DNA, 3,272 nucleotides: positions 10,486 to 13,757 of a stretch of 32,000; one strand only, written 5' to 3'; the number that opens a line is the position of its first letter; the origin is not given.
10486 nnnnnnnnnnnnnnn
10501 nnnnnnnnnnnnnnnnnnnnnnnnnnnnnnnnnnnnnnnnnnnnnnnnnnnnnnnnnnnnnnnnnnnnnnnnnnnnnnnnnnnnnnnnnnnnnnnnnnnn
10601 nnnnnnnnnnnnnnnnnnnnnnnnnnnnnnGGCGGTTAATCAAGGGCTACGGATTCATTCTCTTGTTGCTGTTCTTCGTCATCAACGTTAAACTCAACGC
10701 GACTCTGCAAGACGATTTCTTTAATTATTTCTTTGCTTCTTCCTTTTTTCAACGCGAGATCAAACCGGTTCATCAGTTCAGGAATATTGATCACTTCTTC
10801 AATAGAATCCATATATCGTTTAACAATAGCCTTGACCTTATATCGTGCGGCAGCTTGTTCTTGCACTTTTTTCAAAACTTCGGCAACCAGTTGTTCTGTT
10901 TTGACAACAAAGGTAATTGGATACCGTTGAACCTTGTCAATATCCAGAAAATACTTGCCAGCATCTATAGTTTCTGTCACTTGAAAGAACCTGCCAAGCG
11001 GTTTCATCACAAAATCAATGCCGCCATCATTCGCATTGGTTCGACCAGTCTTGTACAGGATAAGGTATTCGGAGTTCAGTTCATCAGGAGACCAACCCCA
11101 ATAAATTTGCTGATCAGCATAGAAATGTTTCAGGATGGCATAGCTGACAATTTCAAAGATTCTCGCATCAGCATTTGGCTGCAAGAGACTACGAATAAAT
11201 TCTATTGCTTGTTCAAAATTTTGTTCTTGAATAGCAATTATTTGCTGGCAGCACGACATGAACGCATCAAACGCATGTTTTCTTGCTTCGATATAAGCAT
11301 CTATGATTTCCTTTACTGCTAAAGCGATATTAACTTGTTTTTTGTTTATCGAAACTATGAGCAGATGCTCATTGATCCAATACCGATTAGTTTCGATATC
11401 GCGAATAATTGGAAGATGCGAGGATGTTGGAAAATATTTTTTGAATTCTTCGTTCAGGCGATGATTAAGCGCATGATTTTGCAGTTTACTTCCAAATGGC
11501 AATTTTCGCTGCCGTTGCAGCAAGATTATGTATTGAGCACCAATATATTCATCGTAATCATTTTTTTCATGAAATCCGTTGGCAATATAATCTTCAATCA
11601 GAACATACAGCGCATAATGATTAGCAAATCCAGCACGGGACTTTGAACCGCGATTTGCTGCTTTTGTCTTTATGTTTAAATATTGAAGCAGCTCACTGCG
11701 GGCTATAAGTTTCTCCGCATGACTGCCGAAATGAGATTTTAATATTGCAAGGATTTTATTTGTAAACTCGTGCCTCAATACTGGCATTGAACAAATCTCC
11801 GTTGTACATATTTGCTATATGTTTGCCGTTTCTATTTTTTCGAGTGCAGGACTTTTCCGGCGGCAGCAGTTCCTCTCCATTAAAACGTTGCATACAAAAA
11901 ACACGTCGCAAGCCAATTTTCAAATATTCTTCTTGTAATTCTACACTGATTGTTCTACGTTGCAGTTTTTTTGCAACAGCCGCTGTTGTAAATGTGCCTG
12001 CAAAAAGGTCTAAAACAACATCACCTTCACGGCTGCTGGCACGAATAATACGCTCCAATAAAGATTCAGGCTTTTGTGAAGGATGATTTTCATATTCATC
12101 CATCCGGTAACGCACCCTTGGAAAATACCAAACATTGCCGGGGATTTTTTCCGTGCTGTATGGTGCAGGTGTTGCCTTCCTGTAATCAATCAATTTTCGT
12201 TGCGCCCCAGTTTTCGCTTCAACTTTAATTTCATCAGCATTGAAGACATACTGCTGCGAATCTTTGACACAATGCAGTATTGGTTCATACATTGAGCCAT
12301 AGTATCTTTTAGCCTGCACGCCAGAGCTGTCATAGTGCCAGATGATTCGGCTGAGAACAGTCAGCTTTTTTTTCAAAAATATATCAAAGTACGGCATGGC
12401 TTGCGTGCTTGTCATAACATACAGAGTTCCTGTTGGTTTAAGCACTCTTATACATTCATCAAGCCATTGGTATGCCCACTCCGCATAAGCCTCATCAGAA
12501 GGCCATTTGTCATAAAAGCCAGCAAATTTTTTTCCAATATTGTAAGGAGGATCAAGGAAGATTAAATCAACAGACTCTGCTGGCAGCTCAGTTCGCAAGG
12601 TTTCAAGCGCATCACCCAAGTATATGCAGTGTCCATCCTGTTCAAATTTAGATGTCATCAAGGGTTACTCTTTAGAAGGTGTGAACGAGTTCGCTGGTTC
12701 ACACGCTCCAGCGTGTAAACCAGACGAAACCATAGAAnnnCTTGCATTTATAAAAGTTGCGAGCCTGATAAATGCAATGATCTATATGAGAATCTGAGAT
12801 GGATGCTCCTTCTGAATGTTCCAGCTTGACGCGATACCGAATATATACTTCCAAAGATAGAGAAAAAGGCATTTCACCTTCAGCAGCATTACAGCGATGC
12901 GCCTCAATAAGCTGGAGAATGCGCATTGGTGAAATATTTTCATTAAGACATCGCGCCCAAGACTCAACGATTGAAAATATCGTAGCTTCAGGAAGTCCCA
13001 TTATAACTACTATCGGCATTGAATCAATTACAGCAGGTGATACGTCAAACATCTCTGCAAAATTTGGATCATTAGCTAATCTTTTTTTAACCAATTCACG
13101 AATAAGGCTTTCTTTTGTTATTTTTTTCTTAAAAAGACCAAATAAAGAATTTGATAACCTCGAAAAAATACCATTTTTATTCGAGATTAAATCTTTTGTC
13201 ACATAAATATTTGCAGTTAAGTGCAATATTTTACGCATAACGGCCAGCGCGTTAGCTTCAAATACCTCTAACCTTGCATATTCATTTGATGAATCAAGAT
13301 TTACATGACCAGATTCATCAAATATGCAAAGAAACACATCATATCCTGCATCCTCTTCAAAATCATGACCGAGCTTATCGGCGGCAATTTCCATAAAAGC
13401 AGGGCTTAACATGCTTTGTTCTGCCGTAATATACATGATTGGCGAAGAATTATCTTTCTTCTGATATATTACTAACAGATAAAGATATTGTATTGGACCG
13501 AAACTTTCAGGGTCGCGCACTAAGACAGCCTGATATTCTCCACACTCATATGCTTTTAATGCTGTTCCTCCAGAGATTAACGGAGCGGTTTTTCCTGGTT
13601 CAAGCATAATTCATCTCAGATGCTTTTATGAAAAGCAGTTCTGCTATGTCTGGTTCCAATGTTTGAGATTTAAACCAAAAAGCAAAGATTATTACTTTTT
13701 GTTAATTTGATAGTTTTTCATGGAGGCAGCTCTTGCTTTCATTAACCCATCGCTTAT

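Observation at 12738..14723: Uncharacterised co-oriented gene set next to the R-M pair, headed by a 2-TM effector-like protein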

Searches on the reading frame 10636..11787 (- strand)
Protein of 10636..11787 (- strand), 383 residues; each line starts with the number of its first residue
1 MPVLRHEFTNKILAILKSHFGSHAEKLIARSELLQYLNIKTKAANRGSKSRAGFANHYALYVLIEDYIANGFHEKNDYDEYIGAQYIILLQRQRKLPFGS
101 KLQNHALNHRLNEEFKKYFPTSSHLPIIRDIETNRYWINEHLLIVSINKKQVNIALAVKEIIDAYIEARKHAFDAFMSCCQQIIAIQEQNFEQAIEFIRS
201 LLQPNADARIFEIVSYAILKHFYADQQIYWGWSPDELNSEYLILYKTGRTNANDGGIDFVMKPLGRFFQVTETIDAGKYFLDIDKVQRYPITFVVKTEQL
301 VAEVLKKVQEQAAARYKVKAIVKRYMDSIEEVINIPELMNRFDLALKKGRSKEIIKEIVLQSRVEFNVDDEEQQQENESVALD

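Call 3: search_protein_families(library=pfam, proteins=[window:10636-11787:-], max_evalue=1)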
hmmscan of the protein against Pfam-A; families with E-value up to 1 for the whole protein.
window:10636-11787:- (383 aa): 1 family
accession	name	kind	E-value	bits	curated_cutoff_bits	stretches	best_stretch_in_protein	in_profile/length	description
PF24575.1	TPR_Slam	-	0.064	14.1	35.2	1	140-209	16-81/104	Surface lipoprotein assembly modifier, N-terminal TPR repeats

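Call 4: search_protein_families(library=padloc, proteins=[window:10636-11787:-], max_evalue=1)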
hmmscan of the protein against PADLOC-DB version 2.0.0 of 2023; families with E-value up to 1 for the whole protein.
window:10636-11787:- (383 aa): 1 family
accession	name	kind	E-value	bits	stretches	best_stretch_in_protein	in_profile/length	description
PDLC03455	REase_II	-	5.3e-192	636.1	1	1-378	1-378/382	Type II restriction enzyme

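Call 5: search_protein_families(library=ncbifam, proteins=[window:10636-11787:-], max_evalue=1)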
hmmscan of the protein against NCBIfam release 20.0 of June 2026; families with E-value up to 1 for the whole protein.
window:10636-11787:- (383 aa): 1 family
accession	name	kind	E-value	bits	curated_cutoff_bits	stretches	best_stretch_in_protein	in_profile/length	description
NF001060.0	PRK00117.4-4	equivalog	0.013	15.7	258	1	35-78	78-121/183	recombination regulator RecX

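Call 8: search_protein_families(library=phrogs, proteins=[window:10636-11787:-], max_evalue=1)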
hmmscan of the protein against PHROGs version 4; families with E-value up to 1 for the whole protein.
window:10636-11787:- (383 aa): 1 family
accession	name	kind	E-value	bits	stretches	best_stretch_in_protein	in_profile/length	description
phrog_31617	-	unknown function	0.24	12.8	1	130-152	21-43/54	-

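Call 70: search_dna_similar(query=window:10636-11787:-, collection=plasmids, mode=protein, max_evalue=1e-10, max_rows=8)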
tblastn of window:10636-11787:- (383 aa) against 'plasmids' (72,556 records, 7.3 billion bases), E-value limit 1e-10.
Records with a match: 11; places in all: 13; records where one place covers at least 80% of the query: 8.
Best place of each record, by identity: 60-80% 1; <60% 10.
By first word of the organism name: Lactiplantibacillus 3; Leptospira 2; Escherichia 2; Klebsiella 2; Acetobacter 1; Enterobacter 1.
By predicted mobility (MOB-suite, as given by PLSDB): non-mobilizable 7; mobilizable 4.
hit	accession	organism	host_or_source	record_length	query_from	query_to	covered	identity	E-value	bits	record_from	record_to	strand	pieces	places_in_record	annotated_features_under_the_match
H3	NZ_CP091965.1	Leptospira noguchii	Homo sapiens,Cell culture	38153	3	363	94%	55.7%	2e-132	425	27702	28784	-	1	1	hypothetical protein | yhdJ: adenine-specific DNA-methyltransferase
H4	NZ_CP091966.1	Leptospira noguchii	Homo sapiens,Cell culture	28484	3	363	94%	48.1%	4e-81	350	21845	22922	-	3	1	none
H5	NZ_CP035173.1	Lactiplantibacillus plantarum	cell culture,food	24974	15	358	90%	41.3%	4e-64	228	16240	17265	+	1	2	restriction endonuclease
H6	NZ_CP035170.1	Lactiplantibacillus plantarum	cell culture,food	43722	15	358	90%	41.3%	4e-64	228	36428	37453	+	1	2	restriction endonuclease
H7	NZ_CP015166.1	Acetobacter ascendens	single cell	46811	33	338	80%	40.5%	4e-57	208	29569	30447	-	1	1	hypothetical protein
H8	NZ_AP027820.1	Escherichia coli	Homo sapiens,whole organism,feces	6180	30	340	81%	39.8%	1e-56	206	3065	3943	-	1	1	type II restriction endonuclease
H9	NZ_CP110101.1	Enterobacter asburiae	-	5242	30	340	81%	39.2%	9e-56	204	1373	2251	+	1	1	hypothetical protein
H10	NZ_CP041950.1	Klebsiella pneumoniae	Homo sapiens,urine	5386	30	340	81%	39.2%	1e-55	204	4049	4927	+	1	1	type II restriction endonuclease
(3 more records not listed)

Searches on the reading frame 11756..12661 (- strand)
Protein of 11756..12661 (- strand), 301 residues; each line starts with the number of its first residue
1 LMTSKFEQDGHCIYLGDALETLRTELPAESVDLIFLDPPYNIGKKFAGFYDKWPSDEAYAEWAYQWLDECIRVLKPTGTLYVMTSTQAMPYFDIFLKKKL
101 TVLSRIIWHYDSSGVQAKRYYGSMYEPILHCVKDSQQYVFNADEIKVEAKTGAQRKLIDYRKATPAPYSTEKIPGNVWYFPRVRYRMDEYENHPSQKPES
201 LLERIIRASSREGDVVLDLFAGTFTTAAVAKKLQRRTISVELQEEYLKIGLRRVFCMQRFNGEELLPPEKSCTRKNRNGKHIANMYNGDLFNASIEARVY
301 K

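Call 3: search_protein_families(library=pfam, proteins=[window:11756-12661:-], max_evalue=1)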
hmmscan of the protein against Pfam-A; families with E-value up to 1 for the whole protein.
window:11756-12661:- (301 aa): 6 families
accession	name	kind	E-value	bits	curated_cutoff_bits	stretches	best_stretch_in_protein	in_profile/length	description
PF01555.25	N6_N4_Mtase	-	7.9e-58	196.4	26.7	1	31-249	1-218/221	DNA methylase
PF03602.21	Cons_hypoth95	-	0.0017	18.5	24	1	15-43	97-126/182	Conserved hypothetical protein 95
PF02086.21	MethyltransfD12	-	0.0041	17.3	22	1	28-51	173-199/253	D12 class N6 adenine-specific DNA methyltransferase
PF15142.11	INCA1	-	0.024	15.1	27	1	231-299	35-101/178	INCA1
PF02475.24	TRM5-TYW2_MTfase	-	0.052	13.9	28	1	185-244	10-70/164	TRM5/TYW2 methyltransferase domain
PF01209.24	Ubie_methyltran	-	0.22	11.3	20.1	0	67-92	136-162/233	ubiE/COQ5 methyltransferase family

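Call 4: search_protein_families(library=padloc, proteins=[window:11756-12661:-], max_evalue=1)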
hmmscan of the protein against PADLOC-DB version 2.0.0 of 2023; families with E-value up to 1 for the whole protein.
window:11756-12661:- (301 aa): 67 families (the best 25 are shown)
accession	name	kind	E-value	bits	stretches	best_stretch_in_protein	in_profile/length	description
PDLC03299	MTase_II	-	2e-133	442.5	1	2-285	6-288/296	Type II methyltransferase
PDLC03371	MTase_II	-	5.9e-59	197.7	1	5-254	5-252/260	Type II methyltransferase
PDLC03320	MTase_II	-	1.1e-40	137.6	1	14-257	36-277/289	Type II methyltransferase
PDLC03265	MTase_II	-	3e-39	133.4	2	12-112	26-126/333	Type II methyltransferase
PDLC03300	MTase_II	-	2.4e-38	129.9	2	59-264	86-286/302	Type II methyltransferase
PDLC03216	MTase_II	-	1.5e-37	127.4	1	6-264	7-265/364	Type II methyltransferase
PDLC03230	MTase_II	-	1.4e-35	121.3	1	7-251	32-279/360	Type II methyltransferase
PDLC03238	MTase_II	-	3e-35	120.1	1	6-243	119-354/428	Type II methyltransferase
PDLC03738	oMTase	-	5.8e-35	118.7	2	191-265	202-276/376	orphan methyltransferase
PDLC03353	MTase_II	-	8.2e-31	105.5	1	5-257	4-253/260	Type II methyltransferase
PDLC03327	MTase_II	-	2e-30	104.2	1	10-241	39-271/319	Type II methyltransferase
PDLC03337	MTase_II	-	2.9e-30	103.5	1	13-254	11-246/264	Type II methyltransferase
PDLC03339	MTase_II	-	1.2e-27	94.7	1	13-261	6-278/399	Type II methyltransferase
PDLC03296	MTase_II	-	2.8e-26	90.6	1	10-253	8-249/336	Type II methyltransferase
PDLC03387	MTase_II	-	3.2e-24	83.6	2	105-255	145-276/289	Type II methyltransferase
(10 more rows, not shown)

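Call 5: search_protein_families(library=ncbifam, proteins=[window:11756-12661:-], max_evalue=1)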
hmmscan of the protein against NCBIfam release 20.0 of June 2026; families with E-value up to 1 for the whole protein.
window:11756-12661:- (301 aa): 10 families
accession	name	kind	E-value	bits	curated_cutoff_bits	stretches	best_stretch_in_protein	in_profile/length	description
NF008572.0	PRK11524.1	equivalog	3.6e-142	472.7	292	1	2-285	6-287/294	adenine-specific DNA-methyltransferase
NF050803.1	DnaMtaseCcrMCaul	equivalog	3.4e-36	124.9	830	1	13-265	6-258/350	adenine-specific DNA-methyltransferase CcrM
NF010253.0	PRK13699.1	subfamily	3.4e-16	59.6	244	2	186-259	137-210/226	DNA methyltransferase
TIGR01934.1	MenG_MenH_UbiE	subfamily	0.00079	18.8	158.35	1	65-102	124-166/223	ubiquinone/menaquinone biosynthesis methyltransferase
NF008748.0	PRK11783.1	equivalog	0.013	13.7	466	0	5-83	588-658/704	bifunctional 23S rRNA (guanine(2069)-N(7))-methyltransferase RlmK/23S rRNA (guanine(2445)-N(2))-methyltransferase RlmL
TIGR00095.1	TIGR00095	equivalog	0.024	14.3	117.5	1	28-47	121-140/194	16S rRNA (guanine(966)-N(2))-methyltransferase RsmD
NF043040.1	corrin_prot_MT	hypoth_equivalog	0.047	13.1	180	0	200-252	29-81/216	corrinoid protein-associated methyltransferase CpaM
TIGR01177.1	TIGR01177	hypoth_equivalog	0.065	12.5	316.55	1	6-86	227-296/330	TIGR01177 family methyltransferase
NF052510.1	methyltran_MpqE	exception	0.092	12.1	335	1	208-255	42-92/234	methyl-plastoquinone biosynthesis methyltransferase MpqE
NF001241.0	PRK00216.1-2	equivalog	0.19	11.4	327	0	210-262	49-101/231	demethylmenaquinone methyltransferase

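Call 8: search_protein_families(library=phrogs, proteins=[window:11756-12661:-], max_evalue=1)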
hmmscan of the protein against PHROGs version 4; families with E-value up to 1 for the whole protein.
window:11756-12661:- (301 aa): 17 families
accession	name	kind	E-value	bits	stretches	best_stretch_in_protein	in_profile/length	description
phrog_67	-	other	7.2e-64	218.1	1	1-268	114-357/743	DNA methyltransferase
phrog_498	-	other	5.8e-29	102.1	1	10-255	200-421/633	DNA methyltransferase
phrog_6025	-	other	5.7e-20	72.7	1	2-116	3-116/192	DNA methyltransferase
phrog_3008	-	other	3.5e-17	63.5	1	178-254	135-211/244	DNA methyltransferase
phrog_6952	-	other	2.5e-14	54.5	1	174-252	97-173/181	DNA methyltransferase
phrog_18293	-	other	2.1e-12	48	1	171-262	28-115/119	methyltransferase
phrog_23085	-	unknown function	7.3e-09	36.4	1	170-255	21-106/138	-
phrog_16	-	DNA, RNA and nucleotide metabolism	1.5e-07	31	1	185-250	840-905/986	DNA helicase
phrog_11619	-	other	7.5e-07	29.8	1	22-112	78-167/186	DNA methyltransferase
phrog_23148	-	unknown function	1.1e-06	29.8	1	178-253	69-145/165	-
phrog_8769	-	other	1.3e-05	26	1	213-253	12-52/71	methyltransferase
phrog_26713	-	other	0.0011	19.8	1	15-54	10-51/74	methyltransferase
phrog_12517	-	unknown function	0.0028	17.9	1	201-249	94-142/316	-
phrog_12862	-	unknown function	0.0044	17.9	1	13-44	5-35/149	-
phrog_56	-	other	0.16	12.2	1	16-53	225-257/647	DNA methyltransferase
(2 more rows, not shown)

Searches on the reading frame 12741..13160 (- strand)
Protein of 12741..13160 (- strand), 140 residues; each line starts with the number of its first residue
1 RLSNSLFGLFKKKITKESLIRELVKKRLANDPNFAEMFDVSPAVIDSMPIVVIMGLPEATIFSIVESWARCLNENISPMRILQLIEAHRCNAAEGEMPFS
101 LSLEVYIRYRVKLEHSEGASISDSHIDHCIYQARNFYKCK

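Call 61: search_solved_structures(query=A5, max_evalue=10)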
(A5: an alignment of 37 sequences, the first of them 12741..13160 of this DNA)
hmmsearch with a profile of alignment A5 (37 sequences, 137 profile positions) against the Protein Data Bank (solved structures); distinct sequences matched with E-value up to 10: 5.
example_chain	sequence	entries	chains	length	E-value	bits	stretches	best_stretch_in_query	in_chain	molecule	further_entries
3v7o_A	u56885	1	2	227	0.091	15.6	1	24-77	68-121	Minor nucleoprotein VP30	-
7bwf_A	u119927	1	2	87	0.4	13.6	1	69-126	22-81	Addiction module antitoxin RelB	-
4yyq_A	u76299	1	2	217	0.41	13.5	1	39-95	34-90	Ficin isoform A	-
6l8e_E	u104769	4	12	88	0.5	13.2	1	74-126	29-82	YoeB toxin | YoeB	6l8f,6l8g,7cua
5e8l_A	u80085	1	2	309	1.1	12.1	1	91-115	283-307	Heterodimeric geranylgeranyl pyrophosphate synthase large subunit 1, chloroplastic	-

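Call 64: find_related_loci(query=A6, collection=metagenome_contigs, flank=5000)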
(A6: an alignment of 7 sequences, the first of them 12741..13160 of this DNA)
Query A6 (140 aa) in metagenome_contigs; peptide patterns used: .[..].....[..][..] (x = any residue, [..] = any of these).
71 stretches matched a pattern; 21 encode a relative of the query (tblastn E <= 1e-3); 21 distinct loci.
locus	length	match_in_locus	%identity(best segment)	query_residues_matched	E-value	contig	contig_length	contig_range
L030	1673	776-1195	84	1-140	2e-84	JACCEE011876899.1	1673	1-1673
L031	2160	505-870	54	15-137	6e-37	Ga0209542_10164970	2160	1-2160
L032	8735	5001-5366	43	9-130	4e-28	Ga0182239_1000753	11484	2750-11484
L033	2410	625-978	44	16-137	4e-28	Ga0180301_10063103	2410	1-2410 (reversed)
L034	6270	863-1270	40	3-137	9e-28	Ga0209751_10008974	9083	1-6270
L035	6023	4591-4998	40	3-137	8e-28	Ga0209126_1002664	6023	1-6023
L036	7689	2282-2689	40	3-137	9e-28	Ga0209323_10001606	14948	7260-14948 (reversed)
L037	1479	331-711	46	16-138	2e-25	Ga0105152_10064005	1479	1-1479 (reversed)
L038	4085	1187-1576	38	6-137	2e-24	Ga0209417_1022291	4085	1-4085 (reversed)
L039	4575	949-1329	44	16-138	9e-23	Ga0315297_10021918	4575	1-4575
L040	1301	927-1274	39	16-137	8e-23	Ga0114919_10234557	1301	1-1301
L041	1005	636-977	40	16-133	8e-22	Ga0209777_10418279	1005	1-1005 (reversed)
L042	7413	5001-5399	35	18-130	4e-21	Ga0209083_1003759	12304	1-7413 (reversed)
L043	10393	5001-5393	37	10-133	5e-19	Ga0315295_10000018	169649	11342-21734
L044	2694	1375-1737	37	15-137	4e-20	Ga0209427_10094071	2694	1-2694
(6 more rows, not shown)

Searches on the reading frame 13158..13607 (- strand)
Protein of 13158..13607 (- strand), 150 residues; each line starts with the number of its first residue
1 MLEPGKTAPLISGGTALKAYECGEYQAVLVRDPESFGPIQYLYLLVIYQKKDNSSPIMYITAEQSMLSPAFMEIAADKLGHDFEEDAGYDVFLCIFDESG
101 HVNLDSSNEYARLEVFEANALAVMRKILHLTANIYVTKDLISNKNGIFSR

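Call 98: search_solved_structures(query=A8, max_evalue=10)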
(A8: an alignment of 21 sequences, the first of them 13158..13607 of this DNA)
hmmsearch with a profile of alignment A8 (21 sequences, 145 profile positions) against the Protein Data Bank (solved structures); distinct sequences matched with E-value up to 10: 1.
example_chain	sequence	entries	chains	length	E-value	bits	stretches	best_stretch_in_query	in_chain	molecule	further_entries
7d78_D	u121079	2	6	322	1.1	11.9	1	49-99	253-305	DltD domain-containing protein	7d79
